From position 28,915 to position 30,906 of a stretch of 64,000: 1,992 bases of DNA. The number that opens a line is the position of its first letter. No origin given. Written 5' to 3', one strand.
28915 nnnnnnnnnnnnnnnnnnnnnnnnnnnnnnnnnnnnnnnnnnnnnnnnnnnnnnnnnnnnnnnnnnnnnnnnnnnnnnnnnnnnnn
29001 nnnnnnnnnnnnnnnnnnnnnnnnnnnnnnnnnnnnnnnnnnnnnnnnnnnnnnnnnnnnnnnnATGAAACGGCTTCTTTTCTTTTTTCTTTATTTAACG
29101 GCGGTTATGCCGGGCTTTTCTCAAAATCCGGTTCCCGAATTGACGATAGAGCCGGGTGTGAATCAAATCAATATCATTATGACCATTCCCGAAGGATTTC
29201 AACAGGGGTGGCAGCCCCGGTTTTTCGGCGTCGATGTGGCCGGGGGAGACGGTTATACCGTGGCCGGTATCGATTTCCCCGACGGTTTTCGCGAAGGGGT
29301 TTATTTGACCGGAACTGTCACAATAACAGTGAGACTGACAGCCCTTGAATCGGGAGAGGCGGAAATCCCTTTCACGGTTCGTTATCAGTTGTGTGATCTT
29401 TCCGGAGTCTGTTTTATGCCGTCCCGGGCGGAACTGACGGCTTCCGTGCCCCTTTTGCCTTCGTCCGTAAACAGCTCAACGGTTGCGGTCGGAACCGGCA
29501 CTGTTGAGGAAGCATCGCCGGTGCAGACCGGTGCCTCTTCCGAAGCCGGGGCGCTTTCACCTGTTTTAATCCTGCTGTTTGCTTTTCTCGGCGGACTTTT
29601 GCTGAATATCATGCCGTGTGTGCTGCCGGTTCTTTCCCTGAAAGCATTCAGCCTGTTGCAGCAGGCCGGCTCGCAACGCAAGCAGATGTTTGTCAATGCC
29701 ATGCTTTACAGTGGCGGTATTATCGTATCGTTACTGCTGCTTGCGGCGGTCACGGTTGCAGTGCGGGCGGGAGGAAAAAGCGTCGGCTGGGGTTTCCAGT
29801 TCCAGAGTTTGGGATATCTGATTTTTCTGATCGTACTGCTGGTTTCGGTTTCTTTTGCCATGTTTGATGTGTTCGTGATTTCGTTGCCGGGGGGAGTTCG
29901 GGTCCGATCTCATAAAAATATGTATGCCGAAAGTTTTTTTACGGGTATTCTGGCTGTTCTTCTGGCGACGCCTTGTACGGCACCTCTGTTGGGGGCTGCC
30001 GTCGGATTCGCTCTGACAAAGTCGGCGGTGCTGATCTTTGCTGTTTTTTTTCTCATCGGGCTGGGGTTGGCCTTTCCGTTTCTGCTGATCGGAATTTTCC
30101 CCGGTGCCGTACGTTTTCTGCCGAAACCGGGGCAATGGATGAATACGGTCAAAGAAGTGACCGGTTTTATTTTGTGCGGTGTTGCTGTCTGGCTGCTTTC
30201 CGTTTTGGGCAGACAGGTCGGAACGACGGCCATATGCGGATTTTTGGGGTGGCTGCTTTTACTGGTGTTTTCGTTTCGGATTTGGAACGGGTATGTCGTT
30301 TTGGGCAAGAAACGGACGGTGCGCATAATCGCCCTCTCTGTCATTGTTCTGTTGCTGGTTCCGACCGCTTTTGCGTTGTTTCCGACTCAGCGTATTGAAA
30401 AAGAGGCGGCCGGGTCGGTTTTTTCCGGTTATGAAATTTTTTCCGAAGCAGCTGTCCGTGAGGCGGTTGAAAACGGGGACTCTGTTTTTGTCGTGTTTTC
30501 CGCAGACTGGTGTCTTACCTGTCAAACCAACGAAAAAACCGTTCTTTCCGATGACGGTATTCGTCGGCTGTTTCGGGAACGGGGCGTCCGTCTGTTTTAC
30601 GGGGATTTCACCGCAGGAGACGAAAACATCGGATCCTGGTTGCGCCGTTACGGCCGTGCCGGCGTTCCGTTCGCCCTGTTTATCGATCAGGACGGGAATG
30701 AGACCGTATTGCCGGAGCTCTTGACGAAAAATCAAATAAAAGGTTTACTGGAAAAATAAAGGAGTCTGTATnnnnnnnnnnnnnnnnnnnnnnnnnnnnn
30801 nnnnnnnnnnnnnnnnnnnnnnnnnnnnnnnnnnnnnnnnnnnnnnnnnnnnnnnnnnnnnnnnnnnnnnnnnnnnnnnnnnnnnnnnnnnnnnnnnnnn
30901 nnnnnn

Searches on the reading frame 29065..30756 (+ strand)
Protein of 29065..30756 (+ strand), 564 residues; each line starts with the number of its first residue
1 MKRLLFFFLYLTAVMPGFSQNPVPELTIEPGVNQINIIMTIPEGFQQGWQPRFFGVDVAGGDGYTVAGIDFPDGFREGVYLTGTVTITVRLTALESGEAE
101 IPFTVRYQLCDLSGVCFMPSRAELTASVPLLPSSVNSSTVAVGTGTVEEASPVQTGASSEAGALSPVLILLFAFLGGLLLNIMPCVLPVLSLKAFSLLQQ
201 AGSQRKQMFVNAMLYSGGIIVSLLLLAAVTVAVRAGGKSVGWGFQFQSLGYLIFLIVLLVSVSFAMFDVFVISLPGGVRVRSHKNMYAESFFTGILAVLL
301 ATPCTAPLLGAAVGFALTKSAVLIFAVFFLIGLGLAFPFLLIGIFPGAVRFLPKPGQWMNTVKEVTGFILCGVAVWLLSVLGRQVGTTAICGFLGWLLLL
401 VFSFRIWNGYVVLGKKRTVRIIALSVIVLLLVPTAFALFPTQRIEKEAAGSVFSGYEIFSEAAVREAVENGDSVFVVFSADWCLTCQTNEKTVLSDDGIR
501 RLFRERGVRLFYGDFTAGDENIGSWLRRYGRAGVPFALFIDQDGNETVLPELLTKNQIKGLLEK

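Call 17: search_protein_families(library=pfam, proteins=[window:29065-30756:+], max_evalue=0.00001)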
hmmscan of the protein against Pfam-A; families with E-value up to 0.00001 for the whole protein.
window:29065-30756:+ (564 aa): 3 families
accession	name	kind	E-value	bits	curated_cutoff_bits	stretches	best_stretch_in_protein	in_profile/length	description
PF02683.22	DsbD_TM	-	5.2e-23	81.9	27.1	1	169-379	3-216/219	Cytochrome C biogenesis protein transmembrane domain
PF13899.12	Thioredoxin_7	-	2e-15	57.1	27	1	460-541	6-82/83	Thioredoxin-like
PF13098.12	Thioredoxin_2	-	9.4e-06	26.4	27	0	468-550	2-92/104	Thioredoxin-like domain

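Call 30: search_protein_families(library=ncbifam, proteins=[window:29065-30756:+], max_evalue=0.00001)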
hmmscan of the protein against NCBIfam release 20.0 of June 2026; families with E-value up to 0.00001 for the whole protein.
window:29065-30756:+ (564 aa): 2 families
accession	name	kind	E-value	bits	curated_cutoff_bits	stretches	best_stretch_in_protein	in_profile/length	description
NF001419.0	PRK00293.1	subfamily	2.9e-50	171.4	330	1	83-547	98-551/574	protein-disulfide reductase DsbD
NF045694.1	seleno_TsoB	exception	5.5e-39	133.7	805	1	160-547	175-550/572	rhodanese/DsbD fusion-like selenoprotein TsoB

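Call 57: search_solved_structures(query=window:29065-30756:+, show_alignments=4, max_evalue=0.01)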
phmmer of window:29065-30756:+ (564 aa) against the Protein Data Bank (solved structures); distinct sequences matched with E-value up to 0.01: 8.
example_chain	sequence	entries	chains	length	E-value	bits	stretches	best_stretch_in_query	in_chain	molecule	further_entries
1uc7_A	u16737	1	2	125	0.00013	24.3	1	470-546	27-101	Thiol:disulfide interchange protein dsbD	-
2fwe_A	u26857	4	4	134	0.00015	24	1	470-546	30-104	Thiol:disulfide interchange protein dsbD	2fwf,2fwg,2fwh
4ip6_A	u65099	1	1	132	0.00019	23.7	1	470-546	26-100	Thiol:disulfide interchange protein DsbD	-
4ip1_A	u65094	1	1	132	0.0002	23.6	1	470-546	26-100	Thiol:disulfide interchange protein DsbD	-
7aye_B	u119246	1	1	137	0.00024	23.3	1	470-546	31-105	Thiol:disulfide interchange protein DsbD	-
1vrs_D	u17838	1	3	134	0.0037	19.4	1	470-546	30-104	Thiol:disulfide interchange protein dsbD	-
6dnu_A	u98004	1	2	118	0.0041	19.3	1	469-547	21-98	Thiol:disulfide interchange protein DsbD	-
6dnl_A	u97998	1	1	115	0.0044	19.2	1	469-547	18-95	Thiol:disulfide interchange protein DsbD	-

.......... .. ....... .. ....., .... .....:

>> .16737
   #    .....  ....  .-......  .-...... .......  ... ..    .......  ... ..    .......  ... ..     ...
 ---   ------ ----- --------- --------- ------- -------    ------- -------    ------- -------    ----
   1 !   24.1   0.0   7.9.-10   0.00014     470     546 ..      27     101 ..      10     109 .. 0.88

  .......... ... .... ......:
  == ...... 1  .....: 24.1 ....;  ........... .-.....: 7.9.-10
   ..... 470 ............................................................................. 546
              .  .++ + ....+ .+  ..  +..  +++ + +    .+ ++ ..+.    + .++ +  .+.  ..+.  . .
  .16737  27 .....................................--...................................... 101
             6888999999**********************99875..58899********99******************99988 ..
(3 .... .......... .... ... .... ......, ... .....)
